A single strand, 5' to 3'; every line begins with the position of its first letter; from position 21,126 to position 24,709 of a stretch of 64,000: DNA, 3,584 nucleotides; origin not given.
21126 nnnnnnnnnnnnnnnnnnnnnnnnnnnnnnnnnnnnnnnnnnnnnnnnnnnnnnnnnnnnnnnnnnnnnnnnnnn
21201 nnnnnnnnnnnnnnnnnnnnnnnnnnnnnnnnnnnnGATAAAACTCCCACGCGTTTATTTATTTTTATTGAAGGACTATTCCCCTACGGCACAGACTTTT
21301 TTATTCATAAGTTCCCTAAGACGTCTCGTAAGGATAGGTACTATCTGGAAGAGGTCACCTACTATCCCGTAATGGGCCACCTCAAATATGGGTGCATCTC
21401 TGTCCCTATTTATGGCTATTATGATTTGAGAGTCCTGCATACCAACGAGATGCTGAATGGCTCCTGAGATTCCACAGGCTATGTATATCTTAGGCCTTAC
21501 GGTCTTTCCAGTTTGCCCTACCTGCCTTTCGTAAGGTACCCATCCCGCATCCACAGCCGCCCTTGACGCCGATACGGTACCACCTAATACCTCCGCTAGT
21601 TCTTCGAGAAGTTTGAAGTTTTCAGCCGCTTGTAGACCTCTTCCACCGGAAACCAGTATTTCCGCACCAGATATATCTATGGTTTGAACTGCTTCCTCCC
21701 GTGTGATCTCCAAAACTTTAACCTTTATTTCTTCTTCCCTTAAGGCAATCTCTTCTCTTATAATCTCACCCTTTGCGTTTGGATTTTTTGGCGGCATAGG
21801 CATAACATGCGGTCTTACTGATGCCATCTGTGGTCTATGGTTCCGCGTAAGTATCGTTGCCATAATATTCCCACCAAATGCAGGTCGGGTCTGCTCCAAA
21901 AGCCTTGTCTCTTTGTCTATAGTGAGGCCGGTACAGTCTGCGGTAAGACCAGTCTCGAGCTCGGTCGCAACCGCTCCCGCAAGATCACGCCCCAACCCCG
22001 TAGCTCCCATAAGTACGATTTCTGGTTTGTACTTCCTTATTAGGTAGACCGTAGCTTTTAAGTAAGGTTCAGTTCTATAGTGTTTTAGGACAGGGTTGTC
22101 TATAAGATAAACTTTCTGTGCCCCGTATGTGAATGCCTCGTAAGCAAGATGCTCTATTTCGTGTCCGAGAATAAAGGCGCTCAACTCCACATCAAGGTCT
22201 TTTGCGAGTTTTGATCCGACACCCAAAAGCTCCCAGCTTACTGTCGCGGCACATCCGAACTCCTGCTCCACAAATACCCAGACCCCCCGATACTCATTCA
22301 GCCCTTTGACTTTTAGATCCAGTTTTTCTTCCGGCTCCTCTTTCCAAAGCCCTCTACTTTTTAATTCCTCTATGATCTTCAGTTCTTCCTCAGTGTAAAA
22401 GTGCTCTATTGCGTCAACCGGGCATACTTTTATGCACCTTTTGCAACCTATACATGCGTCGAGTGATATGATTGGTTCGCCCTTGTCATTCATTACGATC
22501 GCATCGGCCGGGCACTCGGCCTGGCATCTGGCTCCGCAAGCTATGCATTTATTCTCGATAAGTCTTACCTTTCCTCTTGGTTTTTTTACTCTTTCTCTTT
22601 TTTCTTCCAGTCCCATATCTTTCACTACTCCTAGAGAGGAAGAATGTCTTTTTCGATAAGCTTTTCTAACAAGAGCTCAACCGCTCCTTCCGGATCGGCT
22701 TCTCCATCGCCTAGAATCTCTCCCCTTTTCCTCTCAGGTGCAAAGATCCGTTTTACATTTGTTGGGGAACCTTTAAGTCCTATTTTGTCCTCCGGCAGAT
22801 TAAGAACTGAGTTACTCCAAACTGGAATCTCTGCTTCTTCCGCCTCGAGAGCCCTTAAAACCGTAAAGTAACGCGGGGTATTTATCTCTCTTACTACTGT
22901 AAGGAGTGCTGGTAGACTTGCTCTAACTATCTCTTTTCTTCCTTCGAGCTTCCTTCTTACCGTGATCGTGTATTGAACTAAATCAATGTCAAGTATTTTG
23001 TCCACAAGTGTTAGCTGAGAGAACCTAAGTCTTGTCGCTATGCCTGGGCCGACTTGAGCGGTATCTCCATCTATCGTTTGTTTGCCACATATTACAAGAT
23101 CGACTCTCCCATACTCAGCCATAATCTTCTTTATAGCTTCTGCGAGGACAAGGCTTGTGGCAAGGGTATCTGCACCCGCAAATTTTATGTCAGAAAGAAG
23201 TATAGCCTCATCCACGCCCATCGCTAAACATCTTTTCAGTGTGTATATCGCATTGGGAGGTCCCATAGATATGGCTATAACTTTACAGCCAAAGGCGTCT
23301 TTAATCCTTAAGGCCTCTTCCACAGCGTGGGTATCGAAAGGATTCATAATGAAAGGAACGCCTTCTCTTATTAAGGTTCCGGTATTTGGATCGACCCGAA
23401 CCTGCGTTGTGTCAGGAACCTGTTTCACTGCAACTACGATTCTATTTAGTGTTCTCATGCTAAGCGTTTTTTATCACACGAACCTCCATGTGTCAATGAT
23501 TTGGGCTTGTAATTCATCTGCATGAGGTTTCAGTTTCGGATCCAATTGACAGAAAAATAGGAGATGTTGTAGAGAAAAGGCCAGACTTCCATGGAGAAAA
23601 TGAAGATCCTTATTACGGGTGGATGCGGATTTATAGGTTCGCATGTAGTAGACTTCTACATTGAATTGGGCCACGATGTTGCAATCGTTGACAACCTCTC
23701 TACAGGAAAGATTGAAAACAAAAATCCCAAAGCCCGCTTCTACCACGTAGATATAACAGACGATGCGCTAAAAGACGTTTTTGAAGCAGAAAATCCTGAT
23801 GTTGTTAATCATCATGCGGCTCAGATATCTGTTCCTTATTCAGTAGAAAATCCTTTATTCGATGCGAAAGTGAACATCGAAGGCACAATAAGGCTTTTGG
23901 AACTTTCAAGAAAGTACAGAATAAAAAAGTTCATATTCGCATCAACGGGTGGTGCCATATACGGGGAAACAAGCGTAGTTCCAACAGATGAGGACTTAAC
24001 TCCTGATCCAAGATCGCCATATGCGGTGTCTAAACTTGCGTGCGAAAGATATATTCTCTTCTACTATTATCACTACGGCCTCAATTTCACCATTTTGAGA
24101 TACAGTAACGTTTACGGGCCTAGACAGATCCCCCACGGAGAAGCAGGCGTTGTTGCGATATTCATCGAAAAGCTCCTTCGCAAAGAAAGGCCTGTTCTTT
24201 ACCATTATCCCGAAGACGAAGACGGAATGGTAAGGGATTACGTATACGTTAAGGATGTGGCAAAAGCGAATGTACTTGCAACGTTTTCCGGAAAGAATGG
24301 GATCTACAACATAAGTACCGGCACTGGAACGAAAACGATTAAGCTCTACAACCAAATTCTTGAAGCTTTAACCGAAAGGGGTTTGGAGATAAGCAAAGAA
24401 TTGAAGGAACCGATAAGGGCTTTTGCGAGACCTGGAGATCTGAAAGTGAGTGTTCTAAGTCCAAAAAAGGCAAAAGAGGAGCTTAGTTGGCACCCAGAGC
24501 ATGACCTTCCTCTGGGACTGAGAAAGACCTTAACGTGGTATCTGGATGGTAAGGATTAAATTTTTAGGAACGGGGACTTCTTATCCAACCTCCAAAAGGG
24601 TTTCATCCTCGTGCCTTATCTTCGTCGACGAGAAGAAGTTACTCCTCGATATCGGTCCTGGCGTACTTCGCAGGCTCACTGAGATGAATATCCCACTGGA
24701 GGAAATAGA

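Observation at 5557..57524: Recurrent promoter-abutting start codons suggest first genes of transcription units are leaderless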

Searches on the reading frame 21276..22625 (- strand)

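Call 11: search_protein_families(library=pfam, proteins=[window:21276-22625:-])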
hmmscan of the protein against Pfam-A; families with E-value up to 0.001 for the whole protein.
window:21276-22625:- (449 aa): 13 families
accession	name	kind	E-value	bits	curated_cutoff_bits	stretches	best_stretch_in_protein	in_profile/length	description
PF01012.27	ETF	-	1.5e-42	145.8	26.7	1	115-292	1-177/181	Electron transfer flavoprotein domain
PF00766.25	ETF_alpha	-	3.4e-38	129.9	27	1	317-397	1-81/81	Electron transfer flavoprotein FAD-binding domain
PF12838.12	Fer4_7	-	9e-11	42.5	27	2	26-72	1-52/52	4Fe-4S dicluster domain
PF13237.11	Fer4_10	-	2.3e-09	37.5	25.5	2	20-69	2-53/53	4Fe-4S dicluster domain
PF14697.11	Fer4_21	-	2.4e-09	37.6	35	1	24-74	5-58/59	4Fe-4S dicluster domain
PF00037.32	Fer4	-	6.8e-09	35.6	21.1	1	51-74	1-24/24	4Fe-4S binding domain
PF12797.12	Fer4_2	-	1e-08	35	24.5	1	51-70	3-22/22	4Fe-4S binding domain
PF12837.12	Fer4_6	-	1.3e-08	34.8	25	1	53-73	4-24/24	4Fe-4S binding domain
PF13484.11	Fer4_16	-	5e-08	34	30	1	58-97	2-44/66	4Fe-4S double cluster binding domain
PF13187.11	Fer4_9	-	5.1e-08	33.3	27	1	26-73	1-52/52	4Fe-4S dicluster domain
PF25160.1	LdpA_Fe-S-bd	-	1.6e-07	31.4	27.6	1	29-76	4-46/49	LdpA Fe-S cluster-binding domain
PF12800.12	Fer4_4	-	4.3e-05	23.9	24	1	56-70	2-16/17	4Fe-4S binding domain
PF13534.11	Fer4_17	-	7.8e-05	23.6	22.2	0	57-90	1-31/61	4Fe-4S dicluster domain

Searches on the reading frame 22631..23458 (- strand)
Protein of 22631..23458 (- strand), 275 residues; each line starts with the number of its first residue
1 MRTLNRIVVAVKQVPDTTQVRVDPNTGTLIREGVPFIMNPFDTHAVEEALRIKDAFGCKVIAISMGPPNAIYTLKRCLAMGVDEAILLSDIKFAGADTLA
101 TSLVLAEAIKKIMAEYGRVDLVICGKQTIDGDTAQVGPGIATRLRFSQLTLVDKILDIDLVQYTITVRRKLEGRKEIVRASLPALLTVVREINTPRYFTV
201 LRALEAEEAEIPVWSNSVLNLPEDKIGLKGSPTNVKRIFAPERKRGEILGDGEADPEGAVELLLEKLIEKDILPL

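Call 7: search_protein_families(library=pfam, proteins=[window:22631-23458:-])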
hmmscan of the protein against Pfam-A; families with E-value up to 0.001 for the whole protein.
window:22631-23458:- (275 aa): 1 family
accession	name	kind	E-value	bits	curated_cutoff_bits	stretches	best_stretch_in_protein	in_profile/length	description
PF01012.27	ETF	-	5.8e-41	140.7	26.7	1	27-217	2-179/181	Electron transfer flavoprotein domain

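Call 41: find_homologous_proteins(query=window:22631-23458:-, max_evalue=1e-60)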
Query window:22631-23458:- (275 aa): 5883 proteins with E <= 1e-60 among 8000 candidates; the best 120 are listed.
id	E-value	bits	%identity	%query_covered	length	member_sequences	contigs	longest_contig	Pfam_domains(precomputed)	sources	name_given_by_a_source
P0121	3.2e-172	589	100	100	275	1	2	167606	PF01012.28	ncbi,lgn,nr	ncbi:MAG: electron transfer flavoprotein subunit beta/FixA family protein [Desulfobacterota bacteriu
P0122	1.2e-145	502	83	100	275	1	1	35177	PF01012.28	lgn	-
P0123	1.7e-143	495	83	100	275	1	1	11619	PF01012.28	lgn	-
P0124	6.0e-134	464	76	99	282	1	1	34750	PF01012.28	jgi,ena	-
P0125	6.4e-128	444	74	98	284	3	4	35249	PF01012.28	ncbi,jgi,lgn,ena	jgi:electron transfer flavoprotein beta subunit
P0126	7.6e-128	444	74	98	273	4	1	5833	PF01012.28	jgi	-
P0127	6.6e-127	440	74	98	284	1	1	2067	PF01012.28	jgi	-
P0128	8.9e-127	440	74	99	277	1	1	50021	PF01012.28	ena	-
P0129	1.9e-126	439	72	98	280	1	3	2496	PF01012.28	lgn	-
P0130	2.4e-126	439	72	98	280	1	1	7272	PF01012.28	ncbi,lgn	-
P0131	2.5e-126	439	74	98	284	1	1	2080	PF01012.28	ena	-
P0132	2.9e-126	438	73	98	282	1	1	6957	PF01012.28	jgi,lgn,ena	-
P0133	7.1e-126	437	72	99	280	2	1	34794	PF01012.28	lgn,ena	-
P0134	1.1e-125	436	73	99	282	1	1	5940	PF01012.28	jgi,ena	-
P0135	1.3e-125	436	72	99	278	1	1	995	PF01012.28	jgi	-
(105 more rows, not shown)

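Call 42: find_encoding_contigs(protein=P0122, flank=10000, max_places=1)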
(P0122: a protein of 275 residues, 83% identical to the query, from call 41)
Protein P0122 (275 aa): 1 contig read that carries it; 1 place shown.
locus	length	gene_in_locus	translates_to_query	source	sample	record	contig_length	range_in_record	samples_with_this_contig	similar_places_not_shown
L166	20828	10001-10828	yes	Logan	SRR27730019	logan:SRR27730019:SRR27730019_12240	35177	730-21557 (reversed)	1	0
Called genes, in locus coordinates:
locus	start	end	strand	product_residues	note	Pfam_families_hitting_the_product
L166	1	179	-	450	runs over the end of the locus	PF00890:FAD_binding_2 (faint), PF01266:DAO (faint), PF01494:FAD_binding_3 (faint), PF03486:HI0933_like (faint), PF07992:Pyr_redox_2, PF13738:Pyr_redox_3 (weak), PF00070:Pyr_redox, PF02852:Pyr_redox_dim, +1 more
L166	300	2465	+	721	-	PF01266:DAO, PF03486:HI0933_like (weak), PF07992:Pyr_redox_2, PF13450:NAD_binding_8, PF13738:Pyr_redox_3 (weak), PF12838:Fer4_7, PF13187:Fer4_9 (weak), PF02662:FlpD, +7 more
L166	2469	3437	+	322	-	PF01058:Oxidored_q6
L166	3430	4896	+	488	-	PF27537:HoxH, PF00374:NiFeSe_Hases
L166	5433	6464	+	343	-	PF00593:TonB_dep_Rec_b-barrel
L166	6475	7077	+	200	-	PF00593:TonB_dep_Rec_b-barrel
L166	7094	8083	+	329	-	PF01497:Peripla_BP_2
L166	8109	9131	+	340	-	PF01032:FecCD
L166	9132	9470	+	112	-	PF13476:AAA_23 (weak), PF00005:ABC_tran, PF13304:AAA_21 (weak)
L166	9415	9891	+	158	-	PF00005:ABC_tran, PF13304:AAA_21 (weak), PF02463:SMC_N (faint)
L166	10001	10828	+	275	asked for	PF01012:ETF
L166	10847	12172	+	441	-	PF12838:Fer4_7, PF13187:Fer4_9 (weak), PF13237:Fer4_10, PF14697:Fer4_21, PF25160:LdpA_Fe-S-bd (weak), PF00037:Fer4, PF01012:ETF, PF00766:ETF_alpha, +5 more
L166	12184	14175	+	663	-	PF13534:Fer4_17 (faint), PF13237:Fer4_10, PF13183:Fer4_8, PF13187:Fer4_9, PF13484:Fer4_16 (faint), PF02754:CCG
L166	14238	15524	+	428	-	PF00709:Adenylsucc_synt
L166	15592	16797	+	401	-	PF13458:Peripla_BP_6, PF13433:Peripla_BP_5, PF01094:ANF_receptor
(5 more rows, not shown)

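Call 43: find_encoding_contigs(protein=P0124, flank=10000, max_places=1)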
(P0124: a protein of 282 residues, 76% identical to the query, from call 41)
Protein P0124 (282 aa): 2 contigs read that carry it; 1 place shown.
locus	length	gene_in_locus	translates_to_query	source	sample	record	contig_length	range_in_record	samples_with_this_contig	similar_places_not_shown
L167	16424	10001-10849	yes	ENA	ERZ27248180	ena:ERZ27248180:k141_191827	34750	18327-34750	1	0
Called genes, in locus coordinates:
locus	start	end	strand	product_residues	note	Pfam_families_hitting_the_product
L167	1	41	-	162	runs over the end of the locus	PF13484:Fer4_16 (faint), PF13237:Fer4_10 (weak), PF00037:Fer4 (faint), PF12797:Fer4_2 (faint), PF12838:Fer4_7 (weak), PF13183:Fer4_8 (weak), PF13187:Fer4_9 (weak), PF13534:Fer4_17 (weak), +1 more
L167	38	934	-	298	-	PF03264:Cytochrom_NNT (faint), PF09699:Paired_CXXCH_1 (faint), PF14522:Cytochrome_C7 (faint), PF22113:Mtrc-MtrF_II-IV_dom (faint), PF14537:Cytochrom_c3_2 (faint)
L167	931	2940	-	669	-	PF04879:Molybdop_Fe4S4, PF00384:Molybdopterin, PF01568:Molydop_binding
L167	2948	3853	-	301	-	PF03916:NrfD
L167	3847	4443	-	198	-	PF12797:Fer4_2 (faint), PF00037:Fer4 (faint), PF12837:Fer4_6 (faint), PF13237:Fer4_10 (faint), PF12838:Fer4_7 (weak), PF13247:Fer4_11, PF12838:Fer4_7 (weak), PF13187:Fer4_9 (weak)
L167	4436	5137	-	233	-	PF12838:Fer4_7 (faint), PF13183:Fer4_8, PF13237:Fer4_10 (faint), PF13187:Fer4_9 (weak), PF13534:Fer4_17 (weak)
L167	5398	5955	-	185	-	-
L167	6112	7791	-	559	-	-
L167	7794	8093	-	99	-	-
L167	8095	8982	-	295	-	PF08450:SGL (faint), PF01436:NHL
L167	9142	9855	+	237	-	PF00041:fn3 (faint)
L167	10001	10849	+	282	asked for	PF01012:ETF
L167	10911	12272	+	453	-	-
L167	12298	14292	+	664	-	PF13534:Fer4_17 (faint), PF12797:Fer4_2 (faint), PF13237:Fer4_10, PF13183:Fer4_8, PF13187:Fer4_9, PF02754:CCG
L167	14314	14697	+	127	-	PF01042:Ribonuc_L-PSP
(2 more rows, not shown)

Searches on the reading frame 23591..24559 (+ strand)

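Call 8: search_protein_families(library=pfam, proteins=[window:23591-24559:+])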
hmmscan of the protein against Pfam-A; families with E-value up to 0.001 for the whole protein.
window:23591-24559:+ (322 aa): 8 families
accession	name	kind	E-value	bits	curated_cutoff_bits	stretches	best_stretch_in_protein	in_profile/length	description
PF01370.27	Epimerase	-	2.6e-57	194.4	20.9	1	6-241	1-239/240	NAD dependent epimerase/dehydratase family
PF16363.11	GDP_Man_Dehyd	-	1.1e-55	189.8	27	1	7-312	1-331/332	GDP-mannose 4,6 dehydratase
PF01073.25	3Beta_HSD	-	3.3e-19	69.4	22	1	7-231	1-229/280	3-beta hydroxysteroid dehydrogenase/isomerase family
PF04321.23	RmlD_sub_bind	-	7.2e-14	52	27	1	4-296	1-265/287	RmlD substrate binding domain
PF02719.21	Polysacc_synt_2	-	3.2e-13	50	20.2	1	6-202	1-192/293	Polysaccharide biosynthesis protein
PF07993.18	NAD_binding_4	-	6.6e-11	42.3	20.1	1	66-182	86-210/258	Male sterility protein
PF13460.12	NAD_binding_10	-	1.2e-05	25.7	27.2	1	10-173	1-145/184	NAD(P)H-binding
PF05368.20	NmrA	-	0.00016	21.9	27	0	3-120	2-108/298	NmrA-like family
